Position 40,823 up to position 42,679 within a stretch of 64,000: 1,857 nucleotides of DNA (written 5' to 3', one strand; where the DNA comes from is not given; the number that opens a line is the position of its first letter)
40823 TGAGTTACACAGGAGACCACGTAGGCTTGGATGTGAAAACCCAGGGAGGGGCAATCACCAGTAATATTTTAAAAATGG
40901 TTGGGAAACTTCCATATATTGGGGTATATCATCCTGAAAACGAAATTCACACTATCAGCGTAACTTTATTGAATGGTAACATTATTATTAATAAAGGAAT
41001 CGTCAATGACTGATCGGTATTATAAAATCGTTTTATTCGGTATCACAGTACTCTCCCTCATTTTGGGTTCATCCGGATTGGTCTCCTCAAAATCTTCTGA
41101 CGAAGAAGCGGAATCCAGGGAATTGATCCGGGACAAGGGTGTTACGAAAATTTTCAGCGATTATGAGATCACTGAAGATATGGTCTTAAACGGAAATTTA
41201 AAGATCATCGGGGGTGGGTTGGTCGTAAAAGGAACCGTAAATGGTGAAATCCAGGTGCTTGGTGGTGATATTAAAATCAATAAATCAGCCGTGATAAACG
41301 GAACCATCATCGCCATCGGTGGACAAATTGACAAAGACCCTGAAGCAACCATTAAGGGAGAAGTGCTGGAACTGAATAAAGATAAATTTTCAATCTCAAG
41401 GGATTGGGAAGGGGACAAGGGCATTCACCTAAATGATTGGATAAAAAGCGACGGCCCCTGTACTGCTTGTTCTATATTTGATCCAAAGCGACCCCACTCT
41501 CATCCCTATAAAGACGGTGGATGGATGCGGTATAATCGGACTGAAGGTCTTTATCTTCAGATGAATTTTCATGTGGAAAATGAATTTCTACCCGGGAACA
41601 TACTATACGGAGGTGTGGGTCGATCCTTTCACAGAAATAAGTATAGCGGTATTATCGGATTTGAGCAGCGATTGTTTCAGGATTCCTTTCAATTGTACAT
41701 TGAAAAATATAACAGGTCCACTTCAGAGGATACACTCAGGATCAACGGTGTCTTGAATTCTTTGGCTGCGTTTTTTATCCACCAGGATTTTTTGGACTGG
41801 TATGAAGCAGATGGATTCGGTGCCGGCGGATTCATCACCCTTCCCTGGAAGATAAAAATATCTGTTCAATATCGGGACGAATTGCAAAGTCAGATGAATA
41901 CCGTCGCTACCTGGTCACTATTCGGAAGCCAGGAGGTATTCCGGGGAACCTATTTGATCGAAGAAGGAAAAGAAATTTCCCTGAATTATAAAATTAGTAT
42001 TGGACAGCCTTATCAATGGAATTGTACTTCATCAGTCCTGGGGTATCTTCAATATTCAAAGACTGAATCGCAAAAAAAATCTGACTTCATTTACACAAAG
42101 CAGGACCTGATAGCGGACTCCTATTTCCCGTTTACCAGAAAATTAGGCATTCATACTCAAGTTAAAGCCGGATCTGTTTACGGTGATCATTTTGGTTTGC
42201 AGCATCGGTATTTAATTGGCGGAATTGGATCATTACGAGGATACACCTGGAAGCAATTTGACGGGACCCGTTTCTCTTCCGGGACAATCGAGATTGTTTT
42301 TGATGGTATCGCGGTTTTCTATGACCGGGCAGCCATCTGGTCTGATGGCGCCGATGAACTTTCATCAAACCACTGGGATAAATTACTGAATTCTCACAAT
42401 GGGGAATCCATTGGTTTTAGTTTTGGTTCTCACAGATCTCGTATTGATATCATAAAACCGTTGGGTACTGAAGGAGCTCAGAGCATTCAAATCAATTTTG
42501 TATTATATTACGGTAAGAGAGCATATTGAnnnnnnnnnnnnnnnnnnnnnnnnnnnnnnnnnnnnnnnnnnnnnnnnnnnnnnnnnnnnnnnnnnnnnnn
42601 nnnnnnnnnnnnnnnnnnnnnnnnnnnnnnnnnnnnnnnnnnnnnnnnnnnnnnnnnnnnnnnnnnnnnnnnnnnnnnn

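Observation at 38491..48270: Envelope locus under two alternative sigma systems (ECF and sigma-54/NtrYX-like) built around five uncharacterised proteins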

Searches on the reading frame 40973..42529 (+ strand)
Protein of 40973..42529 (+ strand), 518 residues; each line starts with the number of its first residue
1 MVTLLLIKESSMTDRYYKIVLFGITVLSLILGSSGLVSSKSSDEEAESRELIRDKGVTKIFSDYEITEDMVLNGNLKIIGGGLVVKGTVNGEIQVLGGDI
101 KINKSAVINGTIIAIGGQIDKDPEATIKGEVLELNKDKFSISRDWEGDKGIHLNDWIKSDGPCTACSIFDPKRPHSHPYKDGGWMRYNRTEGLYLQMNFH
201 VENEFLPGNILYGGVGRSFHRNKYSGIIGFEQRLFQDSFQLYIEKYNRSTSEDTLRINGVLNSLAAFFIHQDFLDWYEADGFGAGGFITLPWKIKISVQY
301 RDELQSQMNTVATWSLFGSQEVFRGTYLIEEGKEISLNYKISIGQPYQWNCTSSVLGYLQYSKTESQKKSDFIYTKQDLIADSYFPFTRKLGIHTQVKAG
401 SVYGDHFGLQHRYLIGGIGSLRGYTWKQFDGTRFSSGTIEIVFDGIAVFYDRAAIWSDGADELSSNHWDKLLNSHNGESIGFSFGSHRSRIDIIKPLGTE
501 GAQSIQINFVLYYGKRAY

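Call 3: search_protein_families(library=pfam, proteins=[window:40973-42529:+], max_evalue=0.1)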
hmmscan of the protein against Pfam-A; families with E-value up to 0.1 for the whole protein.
window:40973-42529:+ (518 aa): 1 family
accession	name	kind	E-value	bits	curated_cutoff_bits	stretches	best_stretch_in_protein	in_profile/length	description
PF01103.29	Omp85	-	0.00014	21.9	24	1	349-484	130-285/325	Omp85 superfamily domain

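Call 4: search_protein_families(library=ncbifam, proteins=[window:40973-42529:+], max_evalue=0.1)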
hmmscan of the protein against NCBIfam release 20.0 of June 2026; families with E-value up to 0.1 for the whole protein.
window:40973-42529:+ (518 aa): 2 families
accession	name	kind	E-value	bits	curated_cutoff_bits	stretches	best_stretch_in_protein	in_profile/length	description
TIGR03303.1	OM_YaeT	equivalog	0.016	13.6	297.15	1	246-426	464-629/741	outer membrane protein assembly factor BamA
NF052502.1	man1P_GTase_Rv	exception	0.044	12.6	440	1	46-132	235-318/352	mannose-1-phosphate guanylyltransferase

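Call 9: find_homologous_proteins(query=window:40973-42529:+)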
Query window:40973-42529:+ (518 aa): 14 proteins with E <= 0.001 among 8000 candidates.
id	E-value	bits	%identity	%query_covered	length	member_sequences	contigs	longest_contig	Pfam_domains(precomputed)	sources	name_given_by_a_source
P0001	0.0e+0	1161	100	98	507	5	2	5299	-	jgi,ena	-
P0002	3.8e-217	741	65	97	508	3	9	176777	-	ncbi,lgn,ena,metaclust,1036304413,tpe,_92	metaclust:\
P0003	3.6e-170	586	53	95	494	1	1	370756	PF01103.30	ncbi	-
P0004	1.3e-168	580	64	74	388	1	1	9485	PF01103.30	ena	-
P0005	1.8e-166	573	56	90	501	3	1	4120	-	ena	-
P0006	3.6e-163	562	52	97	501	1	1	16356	-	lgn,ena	-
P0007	1.8e-125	438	45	97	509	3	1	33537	PF01103.30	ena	-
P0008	3.5e-124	434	46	92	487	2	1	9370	PF01103.30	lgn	-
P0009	9.2e-123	429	55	66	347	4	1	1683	-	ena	-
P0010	3.8e-121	424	43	88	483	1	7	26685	PF01103.30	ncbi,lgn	-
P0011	6.6e-120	420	43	88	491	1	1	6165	PF01103.30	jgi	-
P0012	3.0e-118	414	43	88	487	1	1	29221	PF01103.30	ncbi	-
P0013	7.5e-113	396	40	92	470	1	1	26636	PF01103.30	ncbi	-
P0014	4.4e-9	54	24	79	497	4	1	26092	-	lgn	-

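Call 11: find_encoding_contigs(protein=P0002, flank=10000, max_places=2)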
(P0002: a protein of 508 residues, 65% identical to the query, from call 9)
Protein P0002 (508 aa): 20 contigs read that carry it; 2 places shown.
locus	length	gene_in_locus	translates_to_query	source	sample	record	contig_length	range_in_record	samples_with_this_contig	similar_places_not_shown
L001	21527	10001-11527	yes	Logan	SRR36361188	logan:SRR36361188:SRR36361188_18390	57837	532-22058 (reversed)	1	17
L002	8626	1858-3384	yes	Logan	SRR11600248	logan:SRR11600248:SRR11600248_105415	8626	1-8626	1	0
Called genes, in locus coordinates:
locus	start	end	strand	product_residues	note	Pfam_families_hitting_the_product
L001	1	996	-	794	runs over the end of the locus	PF08478:POTRA_1 (faint), PF07244:POTRA, PF01103:Omp85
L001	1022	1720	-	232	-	PF01255:Prenyltransf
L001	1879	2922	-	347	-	PF01883:FeS_assembly_P, PF01656:CbiA, PF09140:MipZ (faint), PF10609:ParA, PF13614:AAA_31 (weak)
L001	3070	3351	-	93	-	PF12797:Fer4_2 (faint), PF13237:Fer4_10 (faint), PF14697:Fer4_21 (faint), PF12838:Fer4_7, PF13187:Fer4_9 (weak), PF13484:Fer4_16 (faint), PF25160:LdpA_Fe-S-bd (weak), PF00037:Fer4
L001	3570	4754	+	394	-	PF05977:MFS_3, PF07690:MFS_1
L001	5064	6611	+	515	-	PF00575:S1 (weak), PF10150:RNase_E_G, PF20833:RNase_E_G_Thio (weak)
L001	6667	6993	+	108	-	PF00829:Ribosomal_L21p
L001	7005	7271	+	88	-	PF01016:Ribosomal_L27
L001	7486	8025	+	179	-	PF07638:Sigma70_ECF, PF12645:HTH_16 (weak), PF04542:Sigma70_r2, PF08281:Sigma70_r4_2, PF04545:Sigma70_r4 (weak)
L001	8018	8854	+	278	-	-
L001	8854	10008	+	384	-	PF13349:DUF4097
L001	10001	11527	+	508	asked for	-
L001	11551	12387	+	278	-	PF09922:LiaF-like_C (faint)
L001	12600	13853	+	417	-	PF13180:PDZ_2, PF17820:PDZ_6 (faint)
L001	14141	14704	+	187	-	PF14334:DUF4390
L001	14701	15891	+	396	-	PF14501:HATPase_c_5 (faint), PF00672:HAMP, PF00512:HisKA, PF02518:HATPase_c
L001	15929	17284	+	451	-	PF00072:Response_reg, PF00158:Sigma54_activat, PF14532:Sigma54_activ_2, PF25601:AAA_lid_14, PF02954:HTH_8 (weak)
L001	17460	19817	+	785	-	PF13620:CarboxypepD_reg, PF13715:CarbopepD_reg_2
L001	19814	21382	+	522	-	-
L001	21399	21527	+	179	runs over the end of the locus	-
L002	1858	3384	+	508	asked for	-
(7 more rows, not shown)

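Call 12: find_encoding_contigs(protein=P0003, flank=10000, max_places=2)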
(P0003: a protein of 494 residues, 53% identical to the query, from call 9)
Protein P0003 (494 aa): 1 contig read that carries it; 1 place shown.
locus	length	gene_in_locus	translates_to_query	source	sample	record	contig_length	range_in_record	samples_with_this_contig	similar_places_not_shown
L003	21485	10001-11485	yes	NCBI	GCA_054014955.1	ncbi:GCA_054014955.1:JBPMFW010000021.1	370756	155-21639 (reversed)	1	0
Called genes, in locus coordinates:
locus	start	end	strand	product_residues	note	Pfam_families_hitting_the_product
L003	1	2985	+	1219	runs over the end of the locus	PF00932:LTD, PF18911:PKD_4 (weak), PF22352:K319L-like_PKD, PF18942:DUF5689 (weak), PF18911:PKD_4, PF22352:K319L-like_PKD, PF18962:Por_Secre_tail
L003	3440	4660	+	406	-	PF05977:MFS_3, PF07690:MFS_1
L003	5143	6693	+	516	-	PF00575:S1, PF10150:RNase_E_G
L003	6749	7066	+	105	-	PF00829:Ribosomal_L21p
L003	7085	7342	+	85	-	PF01016:Ribosomal_L27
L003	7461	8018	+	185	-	PF12645:HTH_16 (faint), PF04542:Sigma70_r2, PF08281:Sigma70_r4_2, PF04545:Sigma70_r4 (weak)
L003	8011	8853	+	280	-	-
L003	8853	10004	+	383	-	PF13349:DUF4097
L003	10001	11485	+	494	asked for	PF01103:Omp85 (weak)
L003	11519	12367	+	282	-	PF09922:LiaF-like_C (faint)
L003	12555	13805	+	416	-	PF13180:PDZ_2, PF17820:PDZ_6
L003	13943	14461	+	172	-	PF14334:DUF4390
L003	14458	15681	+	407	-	PF00672:HAMP, PF00512:HisKA, PF02518:HATPase_c, PF13581:HATPase_c_2 (weak), PF13589:HATPase_c_3 (faint), PF14501:HATPase_c_5 (weak)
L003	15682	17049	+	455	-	PF00072:Response_reg, PF00158:Sigma54_activat, PF14532:Sigma54_activ_2, PF25601:AAA_lid_14, PF02954:HTH_8 (weak)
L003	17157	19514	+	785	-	PF13620:CarboxypepD_reg, PF13715:CarbopepD_reg_2, PF07715:Plug (weak)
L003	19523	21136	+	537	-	-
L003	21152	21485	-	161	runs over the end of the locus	?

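Call 13: find_encoding_contigs(protein=P0007, flank=10000, max_places=1)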
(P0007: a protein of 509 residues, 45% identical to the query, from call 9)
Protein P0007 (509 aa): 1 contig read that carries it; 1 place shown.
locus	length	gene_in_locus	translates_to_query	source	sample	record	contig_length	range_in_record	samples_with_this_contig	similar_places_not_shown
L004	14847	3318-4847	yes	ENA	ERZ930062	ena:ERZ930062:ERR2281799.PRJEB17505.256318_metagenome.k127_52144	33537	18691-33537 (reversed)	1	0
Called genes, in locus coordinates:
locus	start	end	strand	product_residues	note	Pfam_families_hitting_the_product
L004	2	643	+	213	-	?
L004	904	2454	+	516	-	PF00575:S1 (weak), PF10150:RNase_E_G, PF20833:RNase_E_G_Thio (weak)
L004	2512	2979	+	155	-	PF00829:Ribosomal_L21p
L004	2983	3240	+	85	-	PF01016:Ribosomal_L27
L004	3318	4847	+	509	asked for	PF01103:Omp85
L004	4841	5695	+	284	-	PF09922:LiaF-like_C (faint)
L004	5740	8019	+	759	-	PF13620:CarboxypepD_reg, PF13715:CarbopepD_reg_2, PF07715:Plug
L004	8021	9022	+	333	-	PF14054:DUF4249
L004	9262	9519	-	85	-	-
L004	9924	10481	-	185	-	PF02190:LON_substr_bdg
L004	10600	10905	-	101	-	PF00355:Rieske, PF13806:Rieske_2, PF22543:Rieske_4 (weak)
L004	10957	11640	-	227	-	PF01965:DJ-1_PfpI (weak)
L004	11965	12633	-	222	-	PF08331:QueG_DUF1730, PF13484:Fer4_16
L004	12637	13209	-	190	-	-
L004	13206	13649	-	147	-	PF13673:Acetyltransf_10, PF00583:Acetyltransf_1, PF13508:Acetyltransf_7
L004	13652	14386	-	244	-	PF13428:TPR_14 (faint), PF21033:RMD1-3, PF13414:TPR_11 (faint), PF14559:TPR_19 (faint), PF13431:TPR_17 (faint), PF07719:TPR_2 (faint), PF13181:TPR_8 (faint), PF00515:TPR_1 (faint)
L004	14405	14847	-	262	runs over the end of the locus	-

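Call 14: find_encoding_contigs(protein=P0010, flank=10000, max_places=1)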
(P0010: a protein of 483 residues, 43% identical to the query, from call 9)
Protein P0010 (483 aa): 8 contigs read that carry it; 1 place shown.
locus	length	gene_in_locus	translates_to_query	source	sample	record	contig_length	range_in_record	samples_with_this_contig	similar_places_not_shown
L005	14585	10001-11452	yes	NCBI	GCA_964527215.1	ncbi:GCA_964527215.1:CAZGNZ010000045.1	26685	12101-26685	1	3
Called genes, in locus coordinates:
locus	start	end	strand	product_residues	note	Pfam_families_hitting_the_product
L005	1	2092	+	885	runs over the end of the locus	PF00675:Peptidase_M16, PF05193:Peptidase_M16_C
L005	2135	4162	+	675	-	PF01433:Peptidase_M1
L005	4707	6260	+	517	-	PF00575:S1, PF10150:RNase_E_G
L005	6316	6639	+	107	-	PF00829:Ribosomal_L21p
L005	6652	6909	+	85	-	PF01016:Ribosomal_L27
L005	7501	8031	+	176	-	PF07638:Sigma70_ECF, PF04542:Sigma70_r2, PF08281:Sigma70_r4_2, PF04545:Sigma70_r4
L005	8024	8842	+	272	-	PF13646:HEAT_2 (weak)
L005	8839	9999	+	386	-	PF13349:DUF4097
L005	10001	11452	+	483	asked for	PF01103:Omp85 (weak)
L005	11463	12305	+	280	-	PF09922:LiaF-like_C (faint), PF17115:Toast_rack_N (faint)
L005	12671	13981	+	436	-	PF13180:PDZ_2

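Call 15: find_encoding_contigs(protein=P0013, flank=10000, max_places=1)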
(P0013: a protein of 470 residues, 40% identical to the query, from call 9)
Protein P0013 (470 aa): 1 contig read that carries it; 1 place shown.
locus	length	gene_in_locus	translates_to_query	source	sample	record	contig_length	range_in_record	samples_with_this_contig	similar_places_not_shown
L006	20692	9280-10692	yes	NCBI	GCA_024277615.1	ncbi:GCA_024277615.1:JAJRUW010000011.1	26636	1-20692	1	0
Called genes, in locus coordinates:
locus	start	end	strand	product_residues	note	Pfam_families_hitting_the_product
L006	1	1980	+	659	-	?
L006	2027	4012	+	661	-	PF01433:Peptidase_M1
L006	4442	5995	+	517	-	PF00575:S1, PF10150:RNase_E_G, PF20833:RNase_E_G_Thio (weak)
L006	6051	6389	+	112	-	PF00829:Ribosomal_L21p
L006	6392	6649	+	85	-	PF01016:Ribosomal_L27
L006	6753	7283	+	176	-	PF04542:Sigma70_r2, PF08281:Sigma70_r4_2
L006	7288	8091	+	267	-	-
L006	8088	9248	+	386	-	PF13349:DUF4097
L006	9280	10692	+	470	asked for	PF01103:Omp85 (weak)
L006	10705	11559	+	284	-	-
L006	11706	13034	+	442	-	PF13180:PDZ_2, PF17820:PDZ_6 (faint)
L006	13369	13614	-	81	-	-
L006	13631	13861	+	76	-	-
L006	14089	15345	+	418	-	PF01103:Omp85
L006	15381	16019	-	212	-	PF02660:G3P_acyltransf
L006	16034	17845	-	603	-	PF02734:Dak2, PF21645:FakA-like_M (weak), PF02645:DegV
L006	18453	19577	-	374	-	PF00535:Glycos_transf_2 (faint)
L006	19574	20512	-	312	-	PF01745:IPT (weak), PF01715:IPPT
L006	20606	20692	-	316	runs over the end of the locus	PF00535:Glycos_transf_2, PF10111:Glyco_tranf_2_2, PF13641:Glyco_tranf_2_3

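Call 16: find_encoding_contigs(protein=P0014, flank=10000, max_places=1)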
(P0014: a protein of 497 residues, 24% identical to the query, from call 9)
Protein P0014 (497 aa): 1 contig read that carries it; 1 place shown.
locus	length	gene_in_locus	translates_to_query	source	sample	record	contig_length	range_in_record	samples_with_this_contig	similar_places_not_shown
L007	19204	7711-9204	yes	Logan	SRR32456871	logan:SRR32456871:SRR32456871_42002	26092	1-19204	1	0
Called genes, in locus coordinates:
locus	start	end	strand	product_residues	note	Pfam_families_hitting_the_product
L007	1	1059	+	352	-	?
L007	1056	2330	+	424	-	PF02687:FtsX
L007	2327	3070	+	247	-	PF03888:MucB_RseB (weak), PF17131:TP_0789-like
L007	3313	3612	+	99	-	-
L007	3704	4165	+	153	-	PF01797:Y1_Tnp (weak)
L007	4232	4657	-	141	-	PF00011:HSP20, PF17886:ArsA_HSP20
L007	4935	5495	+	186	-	PF07638:Sigma70_ECF (weak), PF12645:HTH_16 (faint), PF04542:Sigma70_r2, PF08281:Sigma70_r4_2, PF04545:Sigma70_r4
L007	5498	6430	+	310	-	PF13646:HEAT_2 (faint)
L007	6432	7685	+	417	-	PF13349:DUF4097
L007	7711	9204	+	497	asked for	-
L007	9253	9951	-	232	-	PF13645:YkuD_2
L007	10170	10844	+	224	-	-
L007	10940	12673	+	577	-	-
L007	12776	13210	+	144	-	-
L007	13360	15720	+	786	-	PF25145:NfeD1b_N (faint), PF01343:Peptidase_S49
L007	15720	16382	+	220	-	-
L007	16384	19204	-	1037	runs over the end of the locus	PF00932:LTD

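Call 32: find_related_loci(query=A1, collection=genome_contigs, flank=10000)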
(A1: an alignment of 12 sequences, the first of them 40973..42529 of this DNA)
Query A1 (518 aa) in genome_contigs; peptide patterns used: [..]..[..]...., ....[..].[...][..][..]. (x = any residue, [..] = any of these).
113 stretches matched a pattern; 13 encode a relative of the query (tblastn E <= 1e-3); 13 distinct loci.
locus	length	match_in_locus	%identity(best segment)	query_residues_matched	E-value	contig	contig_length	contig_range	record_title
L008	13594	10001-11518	64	8-512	0e+0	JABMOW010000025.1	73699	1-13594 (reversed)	MAG: Candidatus Neomarinimicrobiota bacterium isolate bin.70 k141_1699855, whole genome shotgun sequence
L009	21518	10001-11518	53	2-511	7e-171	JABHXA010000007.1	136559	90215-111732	MAG: Candidatus Neomarinimicrobiota bacterium isolate SI047_bin25 SI047_bin25_Ctg7, whole genome shotgun sequence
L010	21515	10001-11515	45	13-513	2e-129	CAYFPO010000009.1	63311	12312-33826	MAG TPA_asm: uncultured bacterium isolate ERP019367_co1_130 genome assembly, contig: NODE_559_length_63311_cov_117.92941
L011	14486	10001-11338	43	57-511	2e-124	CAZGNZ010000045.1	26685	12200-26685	MAG TPA_asm: uncultured bacterium isolate SRP167671_co1_170 genome assembly, contig: NODE_2045_length_26685_cov_243.4447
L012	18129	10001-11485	40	1-511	4e-121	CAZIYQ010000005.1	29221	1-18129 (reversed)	MAG TPA_asm: uncultured bacterium isolate SRP216583_co1_146 genome assembly, contig: NODE_1064_length_29221_cov_18.95676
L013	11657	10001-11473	39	1-511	1e-119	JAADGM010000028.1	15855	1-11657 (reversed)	MAG: FCB group bacterium isolate M_MetaBat.118 contig-127_13218, whole genome shotgun sequence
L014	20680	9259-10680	40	29-511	6e-117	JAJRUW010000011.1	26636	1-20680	MAG: Candidatus Neomarinimicrobiota bacterium isolate Dive96_bin10.244 k141_663165, whole genome shotgun sequence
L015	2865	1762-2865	26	56-434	3e-25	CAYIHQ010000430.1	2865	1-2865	MAG TPA_asm: uncultured Ignavibacteriaceae bacterium isolate ERP119705_co22_105 genome assembly, contig: NODE_26874_leng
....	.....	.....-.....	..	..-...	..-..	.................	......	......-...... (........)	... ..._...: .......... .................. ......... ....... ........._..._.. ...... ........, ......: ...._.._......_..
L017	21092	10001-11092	25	66-440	1e-23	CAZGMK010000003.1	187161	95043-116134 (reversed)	MAG TPA_asm: uncultured Ignavibacteriales bacterium isolate binchicken_co17_359 genome assembly, contig: NODE_153_length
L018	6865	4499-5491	27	185-497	3e-22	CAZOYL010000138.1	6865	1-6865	MAG TPA_asm: uncultured Gemmatimonadota bacterium isolate SRP214966_co2_43 genome assembly, contig: NODE_21093_length_68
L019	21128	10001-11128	25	66-445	3e-22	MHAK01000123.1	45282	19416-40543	MAG: Ignavibacteria bacterium RIFCSPLOWO2_12_FULL_56_21 rifcsplowo2_12_scaffold_6937, whole genome shotgun sequence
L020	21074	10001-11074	26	66-434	7e-20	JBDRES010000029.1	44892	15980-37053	MAG: bacterium isolate MEGAHIT-group-1.326 k141_1972808, whole genome shotgun sequence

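Call 43: predict_structure(alignment_id=A1)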
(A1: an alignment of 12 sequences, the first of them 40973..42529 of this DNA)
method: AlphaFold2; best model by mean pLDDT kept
length: 518 residues; sequences in the alignment: 12
mean_pLDDT: 74.9   pTM: 0.68
mean pLDDT of the five models: 74.9, 74.7, 73.2, 69.9, 66.4
residues with pLDDT >= 90: 133; 70-90: 233; 50-70: 82; < 50: 70
segments of 3 or more residues with pLDDT < 50: 1-17, 31-57, 145-165, 318-320
pLDDT, mean of each block of 10 residues (from residue 1): 31 48 60 31 26 43 85 70 87 75 88 75 83 60 44 39 49 75 75 82 83 84 86 88 92 71 72 83 93 88 89 60 67 96 82 83 95 94 86 92 90 81 84 92 88 87 80 88 82 81 72 57
secondary structure, 60 per line:
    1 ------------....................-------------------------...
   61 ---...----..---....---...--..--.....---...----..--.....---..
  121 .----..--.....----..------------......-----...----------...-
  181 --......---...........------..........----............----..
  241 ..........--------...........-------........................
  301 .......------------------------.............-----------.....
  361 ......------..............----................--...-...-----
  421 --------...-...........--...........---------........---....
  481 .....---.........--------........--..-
elements in order: H13-32 E58-60 E64-66 E76-79 E83-85 E92-96 E100-102 E111-115 E119-121 E130-134 H153-158 E183-188 E192-202 E209-218 E223-234 E239-250 H259-269 E277-290 E294-307 E332-344 E356-366 E373-386 E391-406 E413-415 E429-431 E433-443 E446-456 H466-473 E477-485 E489-497 E506-513
